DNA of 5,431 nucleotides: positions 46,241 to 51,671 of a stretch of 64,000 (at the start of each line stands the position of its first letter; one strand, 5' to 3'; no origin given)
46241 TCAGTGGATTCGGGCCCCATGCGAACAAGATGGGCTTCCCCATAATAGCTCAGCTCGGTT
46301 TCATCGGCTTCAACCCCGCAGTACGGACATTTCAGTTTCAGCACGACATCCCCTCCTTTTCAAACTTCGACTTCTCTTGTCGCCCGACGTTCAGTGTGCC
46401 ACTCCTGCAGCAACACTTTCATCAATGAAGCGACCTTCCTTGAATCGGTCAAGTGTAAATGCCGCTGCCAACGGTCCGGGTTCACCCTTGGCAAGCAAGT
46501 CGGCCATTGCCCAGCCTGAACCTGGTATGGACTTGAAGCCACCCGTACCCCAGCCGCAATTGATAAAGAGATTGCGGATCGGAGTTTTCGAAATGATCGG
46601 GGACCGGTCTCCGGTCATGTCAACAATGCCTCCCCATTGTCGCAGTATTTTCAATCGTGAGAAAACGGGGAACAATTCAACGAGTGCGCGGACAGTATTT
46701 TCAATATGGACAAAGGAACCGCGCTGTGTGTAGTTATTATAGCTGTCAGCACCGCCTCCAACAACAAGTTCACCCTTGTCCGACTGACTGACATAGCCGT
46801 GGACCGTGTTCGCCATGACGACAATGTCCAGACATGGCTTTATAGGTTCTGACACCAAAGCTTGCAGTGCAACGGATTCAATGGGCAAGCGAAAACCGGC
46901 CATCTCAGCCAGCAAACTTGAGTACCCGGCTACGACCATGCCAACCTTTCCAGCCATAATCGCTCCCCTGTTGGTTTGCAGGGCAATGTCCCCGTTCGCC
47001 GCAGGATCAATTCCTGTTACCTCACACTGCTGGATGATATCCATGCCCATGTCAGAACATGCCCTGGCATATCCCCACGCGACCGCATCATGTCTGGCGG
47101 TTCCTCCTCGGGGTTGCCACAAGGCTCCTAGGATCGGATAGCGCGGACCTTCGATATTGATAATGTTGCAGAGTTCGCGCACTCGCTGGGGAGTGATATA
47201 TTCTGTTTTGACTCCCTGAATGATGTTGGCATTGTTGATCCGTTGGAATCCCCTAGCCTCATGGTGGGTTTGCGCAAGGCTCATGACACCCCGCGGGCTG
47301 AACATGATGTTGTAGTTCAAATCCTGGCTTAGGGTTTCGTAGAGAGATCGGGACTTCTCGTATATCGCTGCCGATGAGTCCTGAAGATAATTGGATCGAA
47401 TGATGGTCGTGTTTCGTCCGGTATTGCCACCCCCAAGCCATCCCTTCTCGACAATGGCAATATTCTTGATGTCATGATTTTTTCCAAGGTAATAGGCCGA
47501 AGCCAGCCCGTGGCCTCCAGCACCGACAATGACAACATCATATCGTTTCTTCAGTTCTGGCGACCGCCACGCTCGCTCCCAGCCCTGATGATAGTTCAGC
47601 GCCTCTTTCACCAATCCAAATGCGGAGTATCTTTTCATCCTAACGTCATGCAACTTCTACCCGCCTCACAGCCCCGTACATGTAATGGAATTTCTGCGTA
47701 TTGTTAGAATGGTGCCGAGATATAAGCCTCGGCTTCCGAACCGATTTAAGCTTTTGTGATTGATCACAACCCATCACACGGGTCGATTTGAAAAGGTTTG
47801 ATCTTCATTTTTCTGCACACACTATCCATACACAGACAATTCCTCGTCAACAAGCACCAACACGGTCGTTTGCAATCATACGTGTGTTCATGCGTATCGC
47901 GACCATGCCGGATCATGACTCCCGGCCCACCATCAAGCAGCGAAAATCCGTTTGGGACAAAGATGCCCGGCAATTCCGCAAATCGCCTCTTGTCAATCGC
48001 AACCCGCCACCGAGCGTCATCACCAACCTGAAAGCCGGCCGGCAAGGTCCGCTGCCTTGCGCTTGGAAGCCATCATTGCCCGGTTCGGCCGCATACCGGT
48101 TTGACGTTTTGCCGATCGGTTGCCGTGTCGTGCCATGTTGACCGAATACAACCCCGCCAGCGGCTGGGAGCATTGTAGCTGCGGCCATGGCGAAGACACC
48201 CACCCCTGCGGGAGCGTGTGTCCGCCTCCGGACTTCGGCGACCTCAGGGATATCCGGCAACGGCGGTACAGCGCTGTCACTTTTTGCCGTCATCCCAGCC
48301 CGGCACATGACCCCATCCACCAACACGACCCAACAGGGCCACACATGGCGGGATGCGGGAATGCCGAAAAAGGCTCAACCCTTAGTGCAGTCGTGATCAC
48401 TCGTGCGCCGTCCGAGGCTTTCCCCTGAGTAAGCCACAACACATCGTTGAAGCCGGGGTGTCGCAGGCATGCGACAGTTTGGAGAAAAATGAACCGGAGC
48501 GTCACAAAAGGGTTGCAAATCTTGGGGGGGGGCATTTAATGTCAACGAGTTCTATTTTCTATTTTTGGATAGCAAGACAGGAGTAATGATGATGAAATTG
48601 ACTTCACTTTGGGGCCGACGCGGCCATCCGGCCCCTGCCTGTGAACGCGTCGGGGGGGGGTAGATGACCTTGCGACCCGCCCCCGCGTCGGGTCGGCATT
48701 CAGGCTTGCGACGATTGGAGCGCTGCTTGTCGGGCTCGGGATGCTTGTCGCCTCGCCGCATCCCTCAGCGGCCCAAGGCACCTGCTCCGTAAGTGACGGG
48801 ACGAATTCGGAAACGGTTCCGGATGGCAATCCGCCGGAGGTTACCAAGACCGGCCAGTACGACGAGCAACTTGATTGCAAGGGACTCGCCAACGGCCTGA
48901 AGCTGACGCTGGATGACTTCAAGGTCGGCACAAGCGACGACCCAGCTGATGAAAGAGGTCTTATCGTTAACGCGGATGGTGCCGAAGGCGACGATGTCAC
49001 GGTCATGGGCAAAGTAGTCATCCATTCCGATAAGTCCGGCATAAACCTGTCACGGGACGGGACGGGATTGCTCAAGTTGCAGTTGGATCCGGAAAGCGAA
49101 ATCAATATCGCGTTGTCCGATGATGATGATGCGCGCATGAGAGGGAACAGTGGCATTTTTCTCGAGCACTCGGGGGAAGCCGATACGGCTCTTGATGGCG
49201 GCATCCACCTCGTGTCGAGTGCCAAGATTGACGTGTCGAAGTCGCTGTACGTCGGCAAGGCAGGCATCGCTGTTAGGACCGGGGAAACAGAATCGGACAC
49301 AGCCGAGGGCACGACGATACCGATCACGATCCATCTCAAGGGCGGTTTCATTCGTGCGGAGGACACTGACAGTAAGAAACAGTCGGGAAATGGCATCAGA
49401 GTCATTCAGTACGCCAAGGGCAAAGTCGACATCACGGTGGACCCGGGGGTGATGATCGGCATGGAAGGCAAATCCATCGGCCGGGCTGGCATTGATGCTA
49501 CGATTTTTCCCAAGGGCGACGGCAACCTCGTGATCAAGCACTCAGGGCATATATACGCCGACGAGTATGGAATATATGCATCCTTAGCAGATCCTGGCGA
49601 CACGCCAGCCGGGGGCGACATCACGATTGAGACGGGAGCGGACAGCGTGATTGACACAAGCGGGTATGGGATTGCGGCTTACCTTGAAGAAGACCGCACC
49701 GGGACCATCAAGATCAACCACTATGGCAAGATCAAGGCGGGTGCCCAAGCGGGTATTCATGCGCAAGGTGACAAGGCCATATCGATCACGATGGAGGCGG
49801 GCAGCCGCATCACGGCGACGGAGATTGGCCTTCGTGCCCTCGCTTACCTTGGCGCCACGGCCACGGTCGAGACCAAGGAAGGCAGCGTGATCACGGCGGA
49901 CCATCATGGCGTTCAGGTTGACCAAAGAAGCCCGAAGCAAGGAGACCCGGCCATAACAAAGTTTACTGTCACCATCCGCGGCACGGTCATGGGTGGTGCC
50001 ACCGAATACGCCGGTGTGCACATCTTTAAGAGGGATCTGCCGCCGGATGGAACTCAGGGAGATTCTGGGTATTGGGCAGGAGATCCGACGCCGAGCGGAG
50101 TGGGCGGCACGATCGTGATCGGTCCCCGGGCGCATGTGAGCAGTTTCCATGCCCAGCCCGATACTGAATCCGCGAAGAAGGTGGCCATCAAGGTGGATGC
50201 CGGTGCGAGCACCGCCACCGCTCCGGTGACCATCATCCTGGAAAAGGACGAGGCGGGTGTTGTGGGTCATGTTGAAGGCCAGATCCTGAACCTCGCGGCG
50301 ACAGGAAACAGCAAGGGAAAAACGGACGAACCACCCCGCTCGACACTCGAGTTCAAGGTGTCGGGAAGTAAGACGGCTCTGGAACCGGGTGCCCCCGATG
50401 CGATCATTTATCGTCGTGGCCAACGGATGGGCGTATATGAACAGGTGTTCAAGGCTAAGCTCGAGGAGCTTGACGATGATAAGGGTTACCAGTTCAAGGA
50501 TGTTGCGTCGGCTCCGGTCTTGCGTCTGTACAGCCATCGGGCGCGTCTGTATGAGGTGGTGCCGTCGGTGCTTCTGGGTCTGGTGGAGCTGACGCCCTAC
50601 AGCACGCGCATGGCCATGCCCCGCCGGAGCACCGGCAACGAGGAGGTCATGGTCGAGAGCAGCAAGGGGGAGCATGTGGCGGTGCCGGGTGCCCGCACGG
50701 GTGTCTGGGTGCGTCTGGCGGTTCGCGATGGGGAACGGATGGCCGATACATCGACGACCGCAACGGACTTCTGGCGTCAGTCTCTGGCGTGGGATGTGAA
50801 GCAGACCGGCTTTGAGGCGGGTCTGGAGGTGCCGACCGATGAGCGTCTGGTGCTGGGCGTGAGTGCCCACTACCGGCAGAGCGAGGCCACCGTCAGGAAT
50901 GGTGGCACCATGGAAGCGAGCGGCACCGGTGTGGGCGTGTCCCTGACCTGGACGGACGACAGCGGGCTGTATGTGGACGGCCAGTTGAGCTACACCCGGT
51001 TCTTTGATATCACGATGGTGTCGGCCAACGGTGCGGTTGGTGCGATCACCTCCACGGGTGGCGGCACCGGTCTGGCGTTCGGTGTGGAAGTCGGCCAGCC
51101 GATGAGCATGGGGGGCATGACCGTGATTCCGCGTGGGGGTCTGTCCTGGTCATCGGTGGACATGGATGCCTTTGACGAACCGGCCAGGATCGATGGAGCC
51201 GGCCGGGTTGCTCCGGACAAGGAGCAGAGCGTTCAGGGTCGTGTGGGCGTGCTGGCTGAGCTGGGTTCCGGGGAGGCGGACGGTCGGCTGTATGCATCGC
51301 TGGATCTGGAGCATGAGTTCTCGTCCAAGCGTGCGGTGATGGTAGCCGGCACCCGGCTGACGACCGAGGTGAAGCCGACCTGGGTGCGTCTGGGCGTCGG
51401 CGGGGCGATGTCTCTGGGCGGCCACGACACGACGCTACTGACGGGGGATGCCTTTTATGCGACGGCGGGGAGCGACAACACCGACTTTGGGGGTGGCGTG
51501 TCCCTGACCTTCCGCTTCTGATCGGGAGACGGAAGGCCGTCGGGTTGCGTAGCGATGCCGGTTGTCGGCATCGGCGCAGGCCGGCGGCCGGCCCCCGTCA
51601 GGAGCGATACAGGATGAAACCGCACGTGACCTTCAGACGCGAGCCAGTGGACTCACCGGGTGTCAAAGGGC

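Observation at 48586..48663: Right autotransporter is switched OFF by a G9 tract in its signal-peptide region; G10 would restore the frame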

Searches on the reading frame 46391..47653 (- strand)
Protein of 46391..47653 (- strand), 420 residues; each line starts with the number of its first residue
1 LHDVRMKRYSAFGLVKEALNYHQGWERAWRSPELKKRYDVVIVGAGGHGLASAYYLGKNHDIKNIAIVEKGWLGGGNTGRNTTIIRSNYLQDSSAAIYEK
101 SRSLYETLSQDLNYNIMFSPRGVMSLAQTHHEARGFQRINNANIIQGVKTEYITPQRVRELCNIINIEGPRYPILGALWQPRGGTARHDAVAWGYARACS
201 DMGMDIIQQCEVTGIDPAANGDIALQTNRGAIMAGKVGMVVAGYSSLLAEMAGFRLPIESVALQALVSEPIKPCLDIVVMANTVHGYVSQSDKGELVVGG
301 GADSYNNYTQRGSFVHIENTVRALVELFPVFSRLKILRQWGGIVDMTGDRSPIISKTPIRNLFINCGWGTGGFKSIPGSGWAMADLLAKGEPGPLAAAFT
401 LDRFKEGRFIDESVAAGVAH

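Call 26: search_protein_families(library=pfam, proteins=[window:46391-47653:-], max_evalue=0.001)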
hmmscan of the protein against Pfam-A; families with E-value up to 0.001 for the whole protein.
window:46391-47653:- (420 aa): 2 families
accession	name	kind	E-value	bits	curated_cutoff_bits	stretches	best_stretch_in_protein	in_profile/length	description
PF01266.30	DAO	-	2.7e-63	215.1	27.9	1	39-386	1-353/353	FAD dependent oxidoreductase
PF01946.23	Thi4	-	7.9e-07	29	26.2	1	38-78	18-58/235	Thi4 family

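Call 40: find_homologous_proteins(query=window:46391-47653:-, max_evalue=1e-100)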
Query window:46391-47653:- (420 aa): 7979 proteins with E <= 1e-100 among 8000 candidates; the best 120 are listed.
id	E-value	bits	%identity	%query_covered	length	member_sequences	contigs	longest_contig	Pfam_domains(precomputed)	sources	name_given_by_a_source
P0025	2.0e-281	951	100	99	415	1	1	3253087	PF01946.24,PF01266.31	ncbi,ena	-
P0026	1.5e-244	830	84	99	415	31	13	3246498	PF01946.24,PF01266.31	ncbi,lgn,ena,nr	ncbi:MAG: sarcosine oxidase subunit beta family protein [Rhodobacteraceae bacterium]|nr:sarcosine ox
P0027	2.6e-242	822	83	99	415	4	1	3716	PF01946.24,PF01266.31,PF13738.13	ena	-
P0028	1.6e-241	820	83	99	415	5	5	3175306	PF01946.24,PF01266.31,PF13738.13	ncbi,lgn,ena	-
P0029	2.2e-238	809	82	99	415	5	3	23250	PF01946.24,PF01266.31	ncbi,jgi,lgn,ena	-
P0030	3.7e-234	795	81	99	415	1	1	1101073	PF01946.24,PF01266.31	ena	-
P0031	3.6e-231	786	80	99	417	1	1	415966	PF01946.24,PF01266.31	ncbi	-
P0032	3.7e-231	786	80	99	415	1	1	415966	PF01946.24,PF01266.31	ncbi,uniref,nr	ncbi:sarcosine oxidase subunit beta family protein [Oceaniglobus trochenteri]|uniref:sarcosine oxida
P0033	8.3e-231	784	79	99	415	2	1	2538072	PF01946.24,PF01266.31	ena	-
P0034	5.8e-230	782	79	99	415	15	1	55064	PF01946.24,PF01266.31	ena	-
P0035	1.2e-229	780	78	99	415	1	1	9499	PF01946.24,PF01266.31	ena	-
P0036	2.1e-229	780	80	99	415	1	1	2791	PF01946.24,PF01266.31,PF00890.31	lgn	-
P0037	2.2e-229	780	79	99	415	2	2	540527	PF01946.24,PF01266.31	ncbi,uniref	ncbi:sarcosine oxidase subunit beta family protein [Falsihalocynthiibacter sp. S25ZX9]|uniref:sarcos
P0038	5.0e-229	778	79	99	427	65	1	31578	PF01946.24,PF01266.31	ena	-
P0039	2.4e-228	776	77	99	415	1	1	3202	PF01946.24,PF01266.31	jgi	jgi:sarcosine oxidase subunit beta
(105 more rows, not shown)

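Call 41: find_encoding_contigs(protein=P0026, flank=10000, max_places=10)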
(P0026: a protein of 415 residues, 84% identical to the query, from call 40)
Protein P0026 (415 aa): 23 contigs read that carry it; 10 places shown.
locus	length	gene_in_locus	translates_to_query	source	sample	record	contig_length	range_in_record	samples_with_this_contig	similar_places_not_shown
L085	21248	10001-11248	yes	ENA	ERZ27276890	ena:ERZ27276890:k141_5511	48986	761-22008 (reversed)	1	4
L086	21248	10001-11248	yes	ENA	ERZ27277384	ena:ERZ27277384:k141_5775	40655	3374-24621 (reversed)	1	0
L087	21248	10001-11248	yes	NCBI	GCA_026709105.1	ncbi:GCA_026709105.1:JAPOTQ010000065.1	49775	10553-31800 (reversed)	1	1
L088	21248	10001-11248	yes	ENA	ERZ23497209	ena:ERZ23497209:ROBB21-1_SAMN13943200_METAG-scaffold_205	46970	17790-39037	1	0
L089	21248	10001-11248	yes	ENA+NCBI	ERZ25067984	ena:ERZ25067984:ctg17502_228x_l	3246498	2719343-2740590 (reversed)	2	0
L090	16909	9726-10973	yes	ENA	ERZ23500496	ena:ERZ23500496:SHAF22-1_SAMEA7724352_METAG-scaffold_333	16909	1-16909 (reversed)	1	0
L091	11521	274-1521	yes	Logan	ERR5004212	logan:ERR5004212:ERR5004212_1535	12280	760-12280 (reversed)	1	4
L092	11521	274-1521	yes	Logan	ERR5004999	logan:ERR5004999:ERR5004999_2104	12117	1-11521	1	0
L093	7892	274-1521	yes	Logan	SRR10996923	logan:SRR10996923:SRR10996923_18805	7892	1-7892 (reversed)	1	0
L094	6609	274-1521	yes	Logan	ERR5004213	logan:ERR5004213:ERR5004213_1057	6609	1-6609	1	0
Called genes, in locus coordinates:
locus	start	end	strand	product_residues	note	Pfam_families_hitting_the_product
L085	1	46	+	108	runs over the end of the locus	-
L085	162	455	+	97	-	-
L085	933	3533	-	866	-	PF03797:Autotransporter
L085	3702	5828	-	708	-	PF14284:PcfJ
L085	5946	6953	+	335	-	PF01207:Dus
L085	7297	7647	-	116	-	-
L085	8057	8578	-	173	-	PF03652:RuvX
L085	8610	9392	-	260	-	-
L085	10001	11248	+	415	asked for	PF01946:Thi4 (weak), PF01266:DAO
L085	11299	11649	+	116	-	PF04267:SoxD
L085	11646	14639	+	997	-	PF13510:Fer2_4, PF00890:FAD_binding_2 (weak), PF07992:Pyr_redox_2 (weak), PF12831:FAD_oxidored (weak), PF13450:NAD_binding_8, PF17806:SO_alpha_A3, PF01571:GCV_T, PF08669:GCV_T_C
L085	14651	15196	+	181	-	PF04268:SoxG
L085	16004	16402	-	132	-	PF01850:PIN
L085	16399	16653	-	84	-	PF07704:PSK_trans_fac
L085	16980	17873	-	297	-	PF05035:DGOK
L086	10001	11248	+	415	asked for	PF01946:Thi4 (weak), PF01266:DAO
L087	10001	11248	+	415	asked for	PF01946:Thi4 (weak), PF01266:DAO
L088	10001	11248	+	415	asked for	PF01946:Thi4 (weak), PF01266:DAO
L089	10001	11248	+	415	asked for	PF01946:Thi4 (weak), PF01266:DAO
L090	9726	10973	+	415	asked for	PF01946:Thi4 (weak), PF01266:DAO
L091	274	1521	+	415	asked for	PF01946:Thi4 (weak), PF01266:DAO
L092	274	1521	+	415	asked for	PF01946:Thi4 (weak), PF01266:DAO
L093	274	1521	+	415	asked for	PF01946:Thi4 (weak), PF01266:DAO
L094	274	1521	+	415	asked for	PF01946:Thi4 (weak), PF01266:DAO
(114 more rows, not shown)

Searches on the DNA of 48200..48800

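Call 64: search_rna_families(source=window, start=48200, end=48800, threshold=evalue, max_evalue=1)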
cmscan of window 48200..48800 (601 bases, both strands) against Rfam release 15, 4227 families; matches with E-value up to 1: 0.
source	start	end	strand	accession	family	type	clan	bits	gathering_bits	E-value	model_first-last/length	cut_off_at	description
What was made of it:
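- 47791..48532 (+): Conserved upstream flank of the duplicated cassette. It appears non-coding. It includes the near-palindrome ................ (48460-48475) and the invariant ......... (48512-48520). Rfam found nothing (call 64).
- Tried and rejected: Rfam found none (call 64).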

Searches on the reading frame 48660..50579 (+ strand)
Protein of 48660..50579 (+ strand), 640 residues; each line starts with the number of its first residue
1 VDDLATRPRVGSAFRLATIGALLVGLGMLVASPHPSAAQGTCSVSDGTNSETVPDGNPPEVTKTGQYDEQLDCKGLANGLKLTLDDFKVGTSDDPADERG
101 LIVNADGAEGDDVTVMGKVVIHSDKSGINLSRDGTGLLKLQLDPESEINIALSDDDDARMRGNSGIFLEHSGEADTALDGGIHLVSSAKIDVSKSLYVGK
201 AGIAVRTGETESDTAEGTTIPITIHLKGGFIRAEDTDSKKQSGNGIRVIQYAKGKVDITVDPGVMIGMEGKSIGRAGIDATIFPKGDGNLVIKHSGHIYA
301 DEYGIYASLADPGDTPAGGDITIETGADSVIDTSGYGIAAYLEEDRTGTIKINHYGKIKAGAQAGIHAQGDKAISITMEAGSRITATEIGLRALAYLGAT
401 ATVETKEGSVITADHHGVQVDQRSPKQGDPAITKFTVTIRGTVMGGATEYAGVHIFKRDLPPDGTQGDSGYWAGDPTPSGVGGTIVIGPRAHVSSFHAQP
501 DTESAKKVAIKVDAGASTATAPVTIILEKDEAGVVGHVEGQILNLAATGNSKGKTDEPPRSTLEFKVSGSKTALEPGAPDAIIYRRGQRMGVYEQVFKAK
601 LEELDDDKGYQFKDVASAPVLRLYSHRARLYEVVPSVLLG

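Call 88: search_protein_representatives(protein=window:48660-50579:+)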
Query: 640 residues. Proteins with E-value up to 0.001 (for the whole library): 37; up to 1e-10: 28; up to 1e-30: 19. The best 37 are listed.
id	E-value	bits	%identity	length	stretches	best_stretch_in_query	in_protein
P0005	2.5e-183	627.8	70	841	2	28-360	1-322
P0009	1.8e-115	403.6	49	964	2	52-418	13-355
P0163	2.8e-71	257.6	42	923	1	22-640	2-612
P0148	2.5e-67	244.6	38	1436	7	22-419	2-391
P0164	2.3e-63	231.5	40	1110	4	31-329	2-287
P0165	2.3e-49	185.3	40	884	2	71-425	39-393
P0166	1.3e-47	179.4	38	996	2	21-331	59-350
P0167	3.3e-47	178.2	43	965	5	403-640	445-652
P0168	1.5e-45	172.7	42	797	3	246-640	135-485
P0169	2.4e-44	168.7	40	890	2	54-381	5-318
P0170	4.6e-43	164.5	39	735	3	15-393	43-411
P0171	2.1e-41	159.0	36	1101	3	11-387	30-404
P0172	8.6e-40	153.6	40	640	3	120-331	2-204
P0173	2.0e-36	142.6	38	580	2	70-385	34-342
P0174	3.4e-34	135.2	37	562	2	23-363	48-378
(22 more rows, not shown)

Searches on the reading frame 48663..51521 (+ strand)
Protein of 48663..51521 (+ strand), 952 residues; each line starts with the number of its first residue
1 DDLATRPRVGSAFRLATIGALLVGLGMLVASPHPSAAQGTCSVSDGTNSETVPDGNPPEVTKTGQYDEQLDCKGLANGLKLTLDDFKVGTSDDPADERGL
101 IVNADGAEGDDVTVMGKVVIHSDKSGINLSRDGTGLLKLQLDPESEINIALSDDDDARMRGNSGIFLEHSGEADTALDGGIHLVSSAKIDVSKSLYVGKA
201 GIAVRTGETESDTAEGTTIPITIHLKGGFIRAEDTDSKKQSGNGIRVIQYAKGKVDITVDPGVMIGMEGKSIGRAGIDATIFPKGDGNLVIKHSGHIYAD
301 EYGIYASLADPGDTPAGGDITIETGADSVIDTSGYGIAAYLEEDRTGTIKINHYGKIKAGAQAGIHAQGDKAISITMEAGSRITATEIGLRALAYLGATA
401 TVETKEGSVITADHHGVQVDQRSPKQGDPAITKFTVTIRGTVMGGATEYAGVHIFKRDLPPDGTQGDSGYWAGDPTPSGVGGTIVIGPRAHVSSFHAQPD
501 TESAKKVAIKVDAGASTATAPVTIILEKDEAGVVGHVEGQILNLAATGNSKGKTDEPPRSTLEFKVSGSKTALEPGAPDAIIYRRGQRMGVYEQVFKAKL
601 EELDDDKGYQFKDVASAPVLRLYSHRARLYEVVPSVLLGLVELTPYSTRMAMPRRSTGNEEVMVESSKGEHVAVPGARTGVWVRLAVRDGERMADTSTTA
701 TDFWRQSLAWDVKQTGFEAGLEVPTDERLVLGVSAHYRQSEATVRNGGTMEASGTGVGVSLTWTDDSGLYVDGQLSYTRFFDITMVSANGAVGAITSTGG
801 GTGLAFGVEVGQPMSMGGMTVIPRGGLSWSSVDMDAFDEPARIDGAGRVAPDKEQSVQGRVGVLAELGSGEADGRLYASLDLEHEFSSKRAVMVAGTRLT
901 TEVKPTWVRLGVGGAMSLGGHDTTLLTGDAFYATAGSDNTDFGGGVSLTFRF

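Call 11: search_protein_families(library=pfam, proteins=[window:48663-51521:+], max_evalue=0.01)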
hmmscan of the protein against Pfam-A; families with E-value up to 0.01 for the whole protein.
window:48663-51521:+ (952 aa): 1 family
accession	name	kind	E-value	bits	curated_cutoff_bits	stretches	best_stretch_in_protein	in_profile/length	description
PF03797.25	Autotransporter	-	2.6e-30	106.5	26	1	704-921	15-246/255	Autotransporter beta-domain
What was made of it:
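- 50772..51425 (+): C-terminal autotransporter beta-barrel domain (PF03797). Pfam E=2.6e-30 (call 11).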
